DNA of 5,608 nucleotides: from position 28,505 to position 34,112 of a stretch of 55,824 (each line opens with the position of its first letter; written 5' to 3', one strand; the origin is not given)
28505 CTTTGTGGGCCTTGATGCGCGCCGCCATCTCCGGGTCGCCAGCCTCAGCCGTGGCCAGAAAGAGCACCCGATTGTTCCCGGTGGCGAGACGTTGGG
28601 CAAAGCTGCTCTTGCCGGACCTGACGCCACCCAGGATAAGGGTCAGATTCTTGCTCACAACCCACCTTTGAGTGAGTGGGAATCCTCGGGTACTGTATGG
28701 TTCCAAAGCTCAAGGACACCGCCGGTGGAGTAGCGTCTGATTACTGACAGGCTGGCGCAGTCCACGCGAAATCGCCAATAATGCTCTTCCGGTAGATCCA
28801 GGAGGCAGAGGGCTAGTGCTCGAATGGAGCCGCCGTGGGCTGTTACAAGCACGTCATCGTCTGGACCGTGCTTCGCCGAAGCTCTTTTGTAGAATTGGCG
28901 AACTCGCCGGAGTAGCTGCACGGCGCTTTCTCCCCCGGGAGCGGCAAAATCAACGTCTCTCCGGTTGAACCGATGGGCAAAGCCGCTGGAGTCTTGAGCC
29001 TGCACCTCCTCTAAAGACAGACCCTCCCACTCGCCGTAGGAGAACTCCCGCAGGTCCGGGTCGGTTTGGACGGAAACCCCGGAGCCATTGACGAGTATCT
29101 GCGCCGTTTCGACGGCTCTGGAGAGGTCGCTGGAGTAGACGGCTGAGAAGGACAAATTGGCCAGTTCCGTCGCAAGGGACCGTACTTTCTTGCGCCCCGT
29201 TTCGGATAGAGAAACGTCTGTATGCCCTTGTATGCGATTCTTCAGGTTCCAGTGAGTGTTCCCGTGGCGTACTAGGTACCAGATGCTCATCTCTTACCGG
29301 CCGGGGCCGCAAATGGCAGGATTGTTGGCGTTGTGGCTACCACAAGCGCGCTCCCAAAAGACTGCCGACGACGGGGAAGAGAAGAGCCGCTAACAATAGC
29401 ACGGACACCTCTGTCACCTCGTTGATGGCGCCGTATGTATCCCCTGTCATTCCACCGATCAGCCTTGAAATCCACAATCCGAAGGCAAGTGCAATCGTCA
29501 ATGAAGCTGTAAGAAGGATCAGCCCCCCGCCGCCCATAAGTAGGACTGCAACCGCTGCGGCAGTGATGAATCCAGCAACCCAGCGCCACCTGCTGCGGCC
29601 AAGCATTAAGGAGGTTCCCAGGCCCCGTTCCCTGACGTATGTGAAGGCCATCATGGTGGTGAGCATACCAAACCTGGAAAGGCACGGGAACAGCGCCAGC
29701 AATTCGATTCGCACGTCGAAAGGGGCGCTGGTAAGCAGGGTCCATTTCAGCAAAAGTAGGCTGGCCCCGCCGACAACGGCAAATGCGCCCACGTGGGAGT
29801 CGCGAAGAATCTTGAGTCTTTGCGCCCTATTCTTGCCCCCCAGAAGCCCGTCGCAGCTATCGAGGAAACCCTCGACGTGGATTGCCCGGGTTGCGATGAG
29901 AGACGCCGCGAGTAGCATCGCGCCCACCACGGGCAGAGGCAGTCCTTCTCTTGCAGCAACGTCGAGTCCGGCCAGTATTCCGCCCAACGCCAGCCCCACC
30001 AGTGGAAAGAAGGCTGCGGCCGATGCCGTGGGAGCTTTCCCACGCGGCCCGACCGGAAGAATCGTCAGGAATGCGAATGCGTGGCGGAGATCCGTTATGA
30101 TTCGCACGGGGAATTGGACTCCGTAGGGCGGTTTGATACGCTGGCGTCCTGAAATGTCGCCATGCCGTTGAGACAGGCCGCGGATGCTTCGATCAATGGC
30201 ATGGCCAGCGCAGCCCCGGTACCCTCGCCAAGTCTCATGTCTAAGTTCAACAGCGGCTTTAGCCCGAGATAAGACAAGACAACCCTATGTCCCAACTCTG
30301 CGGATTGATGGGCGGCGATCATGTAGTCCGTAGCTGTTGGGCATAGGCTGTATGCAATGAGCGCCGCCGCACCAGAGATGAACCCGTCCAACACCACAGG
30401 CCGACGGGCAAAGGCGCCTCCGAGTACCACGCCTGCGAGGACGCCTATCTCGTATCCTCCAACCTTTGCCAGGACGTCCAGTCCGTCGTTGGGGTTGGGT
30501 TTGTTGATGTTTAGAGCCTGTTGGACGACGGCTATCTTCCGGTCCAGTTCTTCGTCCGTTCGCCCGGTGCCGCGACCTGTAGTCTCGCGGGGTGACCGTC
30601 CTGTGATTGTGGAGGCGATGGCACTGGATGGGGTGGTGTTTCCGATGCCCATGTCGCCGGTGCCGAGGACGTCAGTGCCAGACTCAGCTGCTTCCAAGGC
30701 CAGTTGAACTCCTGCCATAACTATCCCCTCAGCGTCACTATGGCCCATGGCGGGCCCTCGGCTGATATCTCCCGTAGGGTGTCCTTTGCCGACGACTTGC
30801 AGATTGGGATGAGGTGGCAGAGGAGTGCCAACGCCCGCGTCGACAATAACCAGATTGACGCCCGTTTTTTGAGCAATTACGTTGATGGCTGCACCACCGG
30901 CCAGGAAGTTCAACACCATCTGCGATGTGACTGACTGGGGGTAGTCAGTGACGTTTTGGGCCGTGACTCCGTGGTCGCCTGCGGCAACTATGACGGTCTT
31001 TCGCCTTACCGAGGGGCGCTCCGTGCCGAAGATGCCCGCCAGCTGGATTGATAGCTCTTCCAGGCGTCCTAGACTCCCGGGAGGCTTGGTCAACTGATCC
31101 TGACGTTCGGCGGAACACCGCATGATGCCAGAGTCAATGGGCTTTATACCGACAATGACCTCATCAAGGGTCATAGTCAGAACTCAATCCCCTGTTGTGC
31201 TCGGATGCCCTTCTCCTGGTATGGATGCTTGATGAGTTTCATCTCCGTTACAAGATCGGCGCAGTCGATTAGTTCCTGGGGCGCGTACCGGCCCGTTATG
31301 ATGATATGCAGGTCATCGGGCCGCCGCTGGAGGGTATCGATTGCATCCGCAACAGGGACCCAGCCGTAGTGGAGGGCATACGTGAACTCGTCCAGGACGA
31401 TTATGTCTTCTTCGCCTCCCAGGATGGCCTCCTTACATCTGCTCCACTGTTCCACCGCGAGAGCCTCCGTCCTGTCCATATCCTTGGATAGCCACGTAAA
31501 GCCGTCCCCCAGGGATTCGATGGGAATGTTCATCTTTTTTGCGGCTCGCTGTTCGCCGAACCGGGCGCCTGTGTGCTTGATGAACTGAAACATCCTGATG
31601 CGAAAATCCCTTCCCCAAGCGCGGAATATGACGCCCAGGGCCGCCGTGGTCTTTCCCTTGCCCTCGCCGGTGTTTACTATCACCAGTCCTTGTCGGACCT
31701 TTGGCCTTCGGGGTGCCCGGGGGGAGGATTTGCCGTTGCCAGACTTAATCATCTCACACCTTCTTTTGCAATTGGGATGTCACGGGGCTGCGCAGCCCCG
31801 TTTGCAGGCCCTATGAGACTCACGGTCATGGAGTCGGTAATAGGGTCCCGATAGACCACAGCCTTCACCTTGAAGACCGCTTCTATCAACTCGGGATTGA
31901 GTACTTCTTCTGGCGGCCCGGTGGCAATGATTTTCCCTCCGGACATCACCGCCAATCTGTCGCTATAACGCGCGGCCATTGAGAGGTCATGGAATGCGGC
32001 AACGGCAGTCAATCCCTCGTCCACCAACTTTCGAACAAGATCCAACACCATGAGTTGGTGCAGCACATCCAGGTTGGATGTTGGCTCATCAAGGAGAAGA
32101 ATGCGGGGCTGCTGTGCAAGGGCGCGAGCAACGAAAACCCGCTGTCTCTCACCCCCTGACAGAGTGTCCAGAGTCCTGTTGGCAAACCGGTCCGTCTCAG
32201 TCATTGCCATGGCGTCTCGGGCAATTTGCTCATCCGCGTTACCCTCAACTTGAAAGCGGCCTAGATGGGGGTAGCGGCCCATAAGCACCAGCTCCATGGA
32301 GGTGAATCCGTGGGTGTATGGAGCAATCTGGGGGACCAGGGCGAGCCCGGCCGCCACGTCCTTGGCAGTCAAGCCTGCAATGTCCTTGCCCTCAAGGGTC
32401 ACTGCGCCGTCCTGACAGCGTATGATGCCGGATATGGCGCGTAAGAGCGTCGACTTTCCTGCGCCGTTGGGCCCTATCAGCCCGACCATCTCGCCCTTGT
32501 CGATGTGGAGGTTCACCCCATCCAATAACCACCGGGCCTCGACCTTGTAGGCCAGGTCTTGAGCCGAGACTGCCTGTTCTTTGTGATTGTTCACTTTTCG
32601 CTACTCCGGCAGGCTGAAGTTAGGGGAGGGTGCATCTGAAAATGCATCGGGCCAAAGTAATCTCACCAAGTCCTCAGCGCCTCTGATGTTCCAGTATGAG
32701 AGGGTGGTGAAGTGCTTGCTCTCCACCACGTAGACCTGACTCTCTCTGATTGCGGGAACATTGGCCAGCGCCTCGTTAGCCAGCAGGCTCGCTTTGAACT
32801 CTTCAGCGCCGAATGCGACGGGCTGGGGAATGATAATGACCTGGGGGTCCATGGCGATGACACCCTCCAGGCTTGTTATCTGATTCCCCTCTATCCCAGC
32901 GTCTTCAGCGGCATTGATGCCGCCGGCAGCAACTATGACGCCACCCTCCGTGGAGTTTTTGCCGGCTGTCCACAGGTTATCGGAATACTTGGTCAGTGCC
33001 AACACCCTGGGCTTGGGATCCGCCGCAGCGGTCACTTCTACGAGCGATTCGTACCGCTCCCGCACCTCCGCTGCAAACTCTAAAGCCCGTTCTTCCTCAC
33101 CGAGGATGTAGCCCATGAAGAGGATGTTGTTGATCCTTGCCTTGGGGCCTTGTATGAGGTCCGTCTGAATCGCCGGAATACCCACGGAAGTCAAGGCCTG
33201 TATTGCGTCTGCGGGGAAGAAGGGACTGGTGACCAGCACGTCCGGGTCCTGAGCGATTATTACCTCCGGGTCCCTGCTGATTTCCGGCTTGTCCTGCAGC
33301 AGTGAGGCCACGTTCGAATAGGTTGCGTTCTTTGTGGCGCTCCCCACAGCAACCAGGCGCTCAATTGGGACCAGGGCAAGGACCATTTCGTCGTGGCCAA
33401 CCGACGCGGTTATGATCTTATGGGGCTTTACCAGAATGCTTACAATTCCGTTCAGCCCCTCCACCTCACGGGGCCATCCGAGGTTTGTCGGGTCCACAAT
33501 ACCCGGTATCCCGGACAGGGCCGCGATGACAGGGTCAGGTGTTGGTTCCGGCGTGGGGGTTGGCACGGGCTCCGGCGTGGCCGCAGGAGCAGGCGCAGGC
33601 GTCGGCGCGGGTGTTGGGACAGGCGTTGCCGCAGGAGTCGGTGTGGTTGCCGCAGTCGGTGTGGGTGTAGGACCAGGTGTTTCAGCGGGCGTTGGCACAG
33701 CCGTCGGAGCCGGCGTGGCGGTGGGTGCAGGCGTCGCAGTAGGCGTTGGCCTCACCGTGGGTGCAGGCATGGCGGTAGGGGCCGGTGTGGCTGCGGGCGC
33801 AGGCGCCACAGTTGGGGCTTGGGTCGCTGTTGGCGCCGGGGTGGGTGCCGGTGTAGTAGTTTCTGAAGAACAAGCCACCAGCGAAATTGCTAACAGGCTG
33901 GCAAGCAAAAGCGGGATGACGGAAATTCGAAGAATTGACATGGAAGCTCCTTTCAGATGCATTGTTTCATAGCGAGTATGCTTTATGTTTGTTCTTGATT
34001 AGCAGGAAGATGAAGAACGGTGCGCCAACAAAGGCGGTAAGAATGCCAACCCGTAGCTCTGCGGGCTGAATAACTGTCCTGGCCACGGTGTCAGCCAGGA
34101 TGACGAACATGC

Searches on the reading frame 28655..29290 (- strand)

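Call 10: search_protein_families(library=pfam, proteins=[window:28655-29290:-], max_evalue=0.001)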
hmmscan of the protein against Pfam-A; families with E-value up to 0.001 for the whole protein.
window:28655-29290:- (211 aa): 1 family
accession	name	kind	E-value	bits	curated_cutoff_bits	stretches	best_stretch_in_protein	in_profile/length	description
PF00300.27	His_Phos_1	-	1.1e-60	205.1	21.7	1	5-198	2-193/194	Histidine phosphatase superfamily (branch 1)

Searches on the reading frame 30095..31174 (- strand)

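Call 10: search_protein_families(library=pfam, proteins=[window:30095-31174:-], max_evalue=0.001)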
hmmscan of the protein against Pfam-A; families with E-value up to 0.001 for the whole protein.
window:30095-31174:- (359 aa): 1 family
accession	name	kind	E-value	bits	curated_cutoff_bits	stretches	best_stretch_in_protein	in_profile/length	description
PF02277.22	DBI_PRT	-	6.1e-130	433.7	22.6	1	10-346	1-329/329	Phosphoribosyltransferase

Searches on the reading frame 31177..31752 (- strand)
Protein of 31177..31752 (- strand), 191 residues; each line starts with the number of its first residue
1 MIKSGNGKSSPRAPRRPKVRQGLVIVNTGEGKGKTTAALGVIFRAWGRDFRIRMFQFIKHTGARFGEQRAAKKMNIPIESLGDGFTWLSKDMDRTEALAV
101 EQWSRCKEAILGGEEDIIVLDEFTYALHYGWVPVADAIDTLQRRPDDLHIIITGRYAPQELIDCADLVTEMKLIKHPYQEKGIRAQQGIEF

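Call 10: search_protein_families(library=pfam, proteins=[window:31177-31752:-], max_evalue=0.001)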
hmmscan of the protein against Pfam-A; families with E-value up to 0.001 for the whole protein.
window:31177-31752:- (191 aa): 1 family
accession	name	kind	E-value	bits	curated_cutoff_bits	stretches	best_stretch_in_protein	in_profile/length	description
PF02572.21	CobA_CobO_BtuR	-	9.3e-62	208.7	25.7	1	21-191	2-172/172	ATP:corrinoid adenosyltransferase BtuR/CobO/CobP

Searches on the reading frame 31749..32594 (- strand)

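Call 10: search_protein_families(library=pfam, proteins=[window:31749-32594:-], max_evalue=0.001)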
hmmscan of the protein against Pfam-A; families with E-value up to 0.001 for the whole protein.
window:31749-32594:- (281 aa): 5 families
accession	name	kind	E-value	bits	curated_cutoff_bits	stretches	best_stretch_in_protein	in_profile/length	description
PF00005.33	ABC_tran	-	7.1e-33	114.5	25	1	24-173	1-137/137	ABC transporter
PF13304.12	AAA_21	-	1.3e-09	39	27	1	37-64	2-29/304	AAA domain, putative AbiEii toxin, Type IV TA system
PF13555.12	AAA_29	-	1.2e-05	25.4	27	1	25-60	13-48/61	P-loop containing region of AAA domain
PF02463.25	SMC_N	-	5.9e-05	23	40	0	35-193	25-189/220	RecF/RecN/SMC N terminal domain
PF01078.27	Mg_chelatase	-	0.00041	20.3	20.3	0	38-158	26-140/207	Magnesium chelatase, subunit ChlI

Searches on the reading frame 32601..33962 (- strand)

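Call 10: search_protein_families(library=pfam, proteins=[window:32601-33962:-], max_evalue=0.001)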
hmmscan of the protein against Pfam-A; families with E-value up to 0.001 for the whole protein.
window:32601-33962:- (453 aa): 1 family
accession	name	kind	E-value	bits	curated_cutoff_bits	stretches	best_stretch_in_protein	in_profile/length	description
PF01497.23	Peripla_BP_2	-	3.1e-18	66.5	27.5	1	186-414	4-232/235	Periplasmic binding protein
